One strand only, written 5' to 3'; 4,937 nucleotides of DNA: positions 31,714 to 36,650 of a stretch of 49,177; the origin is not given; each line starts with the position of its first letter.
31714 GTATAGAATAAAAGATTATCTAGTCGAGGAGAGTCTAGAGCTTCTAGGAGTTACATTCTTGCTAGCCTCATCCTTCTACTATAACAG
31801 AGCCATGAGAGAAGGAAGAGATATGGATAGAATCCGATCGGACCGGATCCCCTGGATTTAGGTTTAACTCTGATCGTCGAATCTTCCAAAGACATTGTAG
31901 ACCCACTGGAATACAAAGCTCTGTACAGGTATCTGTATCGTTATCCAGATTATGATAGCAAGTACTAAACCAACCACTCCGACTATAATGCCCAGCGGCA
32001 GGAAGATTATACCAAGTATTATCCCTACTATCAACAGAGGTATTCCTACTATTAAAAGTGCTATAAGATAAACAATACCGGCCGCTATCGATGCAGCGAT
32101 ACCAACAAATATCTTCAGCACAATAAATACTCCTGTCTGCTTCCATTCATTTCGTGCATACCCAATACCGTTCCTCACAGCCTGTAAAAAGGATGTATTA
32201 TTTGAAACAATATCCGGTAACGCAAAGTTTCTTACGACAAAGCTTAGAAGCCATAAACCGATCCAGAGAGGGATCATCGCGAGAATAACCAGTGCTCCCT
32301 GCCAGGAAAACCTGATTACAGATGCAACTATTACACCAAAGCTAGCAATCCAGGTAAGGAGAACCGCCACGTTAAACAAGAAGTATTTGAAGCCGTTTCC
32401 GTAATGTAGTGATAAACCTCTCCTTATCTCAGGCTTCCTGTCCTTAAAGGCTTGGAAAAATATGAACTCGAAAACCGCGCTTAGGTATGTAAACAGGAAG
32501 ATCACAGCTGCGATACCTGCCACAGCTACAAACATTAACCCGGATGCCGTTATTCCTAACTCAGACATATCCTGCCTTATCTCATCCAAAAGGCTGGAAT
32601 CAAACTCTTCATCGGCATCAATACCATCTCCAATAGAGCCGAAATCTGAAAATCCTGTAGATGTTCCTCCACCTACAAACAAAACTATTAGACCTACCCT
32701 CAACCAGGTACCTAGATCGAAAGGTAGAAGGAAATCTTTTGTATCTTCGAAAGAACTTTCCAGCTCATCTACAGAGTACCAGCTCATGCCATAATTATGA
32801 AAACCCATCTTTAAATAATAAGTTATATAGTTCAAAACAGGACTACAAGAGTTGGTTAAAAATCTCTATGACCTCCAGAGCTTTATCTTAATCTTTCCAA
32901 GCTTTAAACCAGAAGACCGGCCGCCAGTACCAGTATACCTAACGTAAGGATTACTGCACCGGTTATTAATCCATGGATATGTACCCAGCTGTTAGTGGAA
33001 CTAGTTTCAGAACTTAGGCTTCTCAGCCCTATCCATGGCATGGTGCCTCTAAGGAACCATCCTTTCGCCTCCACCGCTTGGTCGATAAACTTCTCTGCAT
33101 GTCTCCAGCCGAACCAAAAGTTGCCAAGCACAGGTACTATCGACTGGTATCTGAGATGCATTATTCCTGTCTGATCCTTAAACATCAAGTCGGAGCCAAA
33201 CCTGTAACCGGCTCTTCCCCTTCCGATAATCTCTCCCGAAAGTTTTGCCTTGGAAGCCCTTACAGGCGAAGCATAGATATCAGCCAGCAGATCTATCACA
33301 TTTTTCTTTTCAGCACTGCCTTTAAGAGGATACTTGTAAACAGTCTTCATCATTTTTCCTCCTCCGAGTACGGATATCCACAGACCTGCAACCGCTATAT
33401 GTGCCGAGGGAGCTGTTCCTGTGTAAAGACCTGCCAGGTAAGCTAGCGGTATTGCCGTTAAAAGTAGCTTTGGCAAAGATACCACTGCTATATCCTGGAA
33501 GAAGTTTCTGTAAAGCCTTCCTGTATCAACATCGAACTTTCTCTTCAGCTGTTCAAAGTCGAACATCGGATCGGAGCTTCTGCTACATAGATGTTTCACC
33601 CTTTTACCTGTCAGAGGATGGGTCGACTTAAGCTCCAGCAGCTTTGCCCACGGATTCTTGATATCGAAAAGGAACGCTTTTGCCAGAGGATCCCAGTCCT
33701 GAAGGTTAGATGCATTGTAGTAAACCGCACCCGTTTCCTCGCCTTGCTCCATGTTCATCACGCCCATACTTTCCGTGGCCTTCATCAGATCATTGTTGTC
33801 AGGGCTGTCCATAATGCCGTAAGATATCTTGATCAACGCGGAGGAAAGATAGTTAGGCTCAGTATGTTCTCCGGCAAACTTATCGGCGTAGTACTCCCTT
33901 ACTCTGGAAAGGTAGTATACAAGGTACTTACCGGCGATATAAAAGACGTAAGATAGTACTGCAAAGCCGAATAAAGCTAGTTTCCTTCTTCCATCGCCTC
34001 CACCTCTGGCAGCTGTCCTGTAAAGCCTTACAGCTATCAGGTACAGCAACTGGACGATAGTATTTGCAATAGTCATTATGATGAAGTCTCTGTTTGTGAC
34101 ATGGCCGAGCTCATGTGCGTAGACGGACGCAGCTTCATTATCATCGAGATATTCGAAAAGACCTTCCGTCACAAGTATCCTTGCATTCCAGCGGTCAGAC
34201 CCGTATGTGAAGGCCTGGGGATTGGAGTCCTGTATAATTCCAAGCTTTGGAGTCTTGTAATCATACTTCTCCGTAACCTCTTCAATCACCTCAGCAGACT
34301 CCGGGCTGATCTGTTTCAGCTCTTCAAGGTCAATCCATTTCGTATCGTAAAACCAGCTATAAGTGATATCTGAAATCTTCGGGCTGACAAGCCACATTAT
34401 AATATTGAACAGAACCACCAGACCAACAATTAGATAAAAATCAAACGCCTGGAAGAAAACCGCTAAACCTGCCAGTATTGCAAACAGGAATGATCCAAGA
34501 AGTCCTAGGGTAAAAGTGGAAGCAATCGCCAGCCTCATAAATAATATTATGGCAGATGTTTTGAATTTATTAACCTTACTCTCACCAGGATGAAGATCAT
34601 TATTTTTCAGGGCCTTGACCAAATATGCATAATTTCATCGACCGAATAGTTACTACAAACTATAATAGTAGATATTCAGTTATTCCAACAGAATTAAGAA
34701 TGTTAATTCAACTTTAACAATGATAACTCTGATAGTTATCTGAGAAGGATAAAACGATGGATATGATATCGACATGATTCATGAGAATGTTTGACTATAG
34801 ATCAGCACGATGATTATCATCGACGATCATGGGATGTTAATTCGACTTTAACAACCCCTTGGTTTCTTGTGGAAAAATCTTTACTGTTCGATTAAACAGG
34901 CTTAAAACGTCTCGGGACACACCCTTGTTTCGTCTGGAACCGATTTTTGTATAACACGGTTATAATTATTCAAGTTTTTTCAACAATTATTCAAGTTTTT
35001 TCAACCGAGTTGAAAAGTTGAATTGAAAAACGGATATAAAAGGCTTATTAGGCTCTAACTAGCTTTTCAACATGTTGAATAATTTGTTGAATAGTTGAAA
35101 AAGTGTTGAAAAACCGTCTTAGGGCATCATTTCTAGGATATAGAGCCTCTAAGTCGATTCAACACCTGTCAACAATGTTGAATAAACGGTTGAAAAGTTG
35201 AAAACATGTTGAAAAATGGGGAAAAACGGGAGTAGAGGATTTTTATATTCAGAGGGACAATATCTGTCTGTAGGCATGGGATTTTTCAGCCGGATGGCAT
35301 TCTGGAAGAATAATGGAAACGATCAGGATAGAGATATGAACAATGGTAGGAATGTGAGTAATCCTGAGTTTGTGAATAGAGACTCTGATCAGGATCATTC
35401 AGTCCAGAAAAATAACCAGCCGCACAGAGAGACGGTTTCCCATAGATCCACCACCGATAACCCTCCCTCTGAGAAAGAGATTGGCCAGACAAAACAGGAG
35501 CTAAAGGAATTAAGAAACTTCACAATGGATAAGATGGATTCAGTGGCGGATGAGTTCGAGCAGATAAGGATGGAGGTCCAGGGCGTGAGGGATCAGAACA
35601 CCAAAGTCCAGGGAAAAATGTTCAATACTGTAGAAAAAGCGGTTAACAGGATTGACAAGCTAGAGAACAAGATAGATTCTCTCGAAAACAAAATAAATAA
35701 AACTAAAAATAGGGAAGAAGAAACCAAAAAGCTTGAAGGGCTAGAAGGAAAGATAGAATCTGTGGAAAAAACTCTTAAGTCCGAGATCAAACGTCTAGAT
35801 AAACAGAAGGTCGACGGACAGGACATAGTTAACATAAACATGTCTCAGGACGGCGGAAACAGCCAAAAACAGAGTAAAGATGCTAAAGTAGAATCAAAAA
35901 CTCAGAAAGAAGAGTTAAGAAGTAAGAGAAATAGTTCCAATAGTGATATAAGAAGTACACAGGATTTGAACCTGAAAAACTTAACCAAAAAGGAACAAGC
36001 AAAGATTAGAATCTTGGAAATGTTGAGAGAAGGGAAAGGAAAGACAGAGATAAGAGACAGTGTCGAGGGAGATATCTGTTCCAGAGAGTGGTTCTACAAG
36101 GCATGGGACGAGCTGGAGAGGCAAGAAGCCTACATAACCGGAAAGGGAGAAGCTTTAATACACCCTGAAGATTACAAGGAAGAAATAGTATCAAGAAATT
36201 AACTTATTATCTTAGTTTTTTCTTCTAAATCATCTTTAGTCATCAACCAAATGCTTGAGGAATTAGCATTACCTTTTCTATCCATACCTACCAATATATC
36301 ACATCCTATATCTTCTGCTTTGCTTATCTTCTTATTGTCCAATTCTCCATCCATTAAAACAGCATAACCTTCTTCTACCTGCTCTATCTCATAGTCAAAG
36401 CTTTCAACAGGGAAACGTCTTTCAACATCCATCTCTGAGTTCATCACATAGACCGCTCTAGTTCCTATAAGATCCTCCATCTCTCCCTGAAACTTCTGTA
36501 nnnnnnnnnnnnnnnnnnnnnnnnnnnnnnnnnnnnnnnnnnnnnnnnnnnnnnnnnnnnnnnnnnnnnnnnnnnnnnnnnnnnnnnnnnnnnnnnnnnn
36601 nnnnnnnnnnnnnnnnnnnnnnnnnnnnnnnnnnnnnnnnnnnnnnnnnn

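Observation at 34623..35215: Second ORB-bearing, repeat-saturated locus 13 kb from oriC and not adjacent to any orc1 gene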

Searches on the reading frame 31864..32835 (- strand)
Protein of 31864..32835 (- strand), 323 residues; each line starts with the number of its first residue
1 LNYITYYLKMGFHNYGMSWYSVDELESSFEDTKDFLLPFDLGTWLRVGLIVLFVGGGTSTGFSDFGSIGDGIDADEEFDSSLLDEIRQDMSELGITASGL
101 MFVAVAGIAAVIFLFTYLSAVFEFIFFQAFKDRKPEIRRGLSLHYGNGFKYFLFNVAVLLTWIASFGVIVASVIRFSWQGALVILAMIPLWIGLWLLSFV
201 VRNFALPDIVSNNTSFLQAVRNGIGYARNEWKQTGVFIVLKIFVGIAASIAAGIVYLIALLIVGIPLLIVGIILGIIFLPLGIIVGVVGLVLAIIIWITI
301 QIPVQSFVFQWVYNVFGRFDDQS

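Call 9: search_protein_families(library=pfam, proteins=[window:31864-32835:-], max_evalue=0.01)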
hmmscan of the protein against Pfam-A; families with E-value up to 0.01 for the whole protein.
window:31864-32835:- (323 aa): 1 family
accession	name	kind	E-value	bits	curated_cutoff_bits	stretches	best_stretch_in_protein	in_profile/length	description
PF24400.1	DUF7544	-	1.9e-52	178.9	27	1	19-321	1-297/302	Family of unknown function (DUF7544)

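Call 85: search_protein_families(library=ncbifam, proteins=[window:31864-32835:-], max_evalue=0.01)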
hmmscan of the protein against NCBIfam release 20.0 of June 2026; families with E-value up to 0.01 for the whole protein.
window:31864-32835:- (323 aa): 0 families

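Call 86: search_protein_families(library=padloc, proteins=[window:31864-32835:-], max_evalue=0.01)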
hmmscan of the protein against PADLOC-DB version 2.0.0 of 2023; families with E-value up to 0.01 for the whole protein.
window:31864-32835:- (323 aa): 0 families

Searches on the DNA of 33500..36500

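Call 12: search_rna_families(source=window, start=33500, end=36500, threshold=evalue, max_evalue=1)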
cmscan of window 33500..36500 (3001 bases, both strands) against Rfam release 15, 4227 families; matches with E-value up to 1: 1.
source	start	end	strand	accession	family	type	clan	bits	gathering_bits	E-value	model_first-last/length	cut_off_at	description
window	34996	35117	-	RF01261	snR82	Gene; snRNA; snoRNA; HACA-box;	CL00040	18.7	60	0.36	1-270/270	no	Small nucleolar RNA snR82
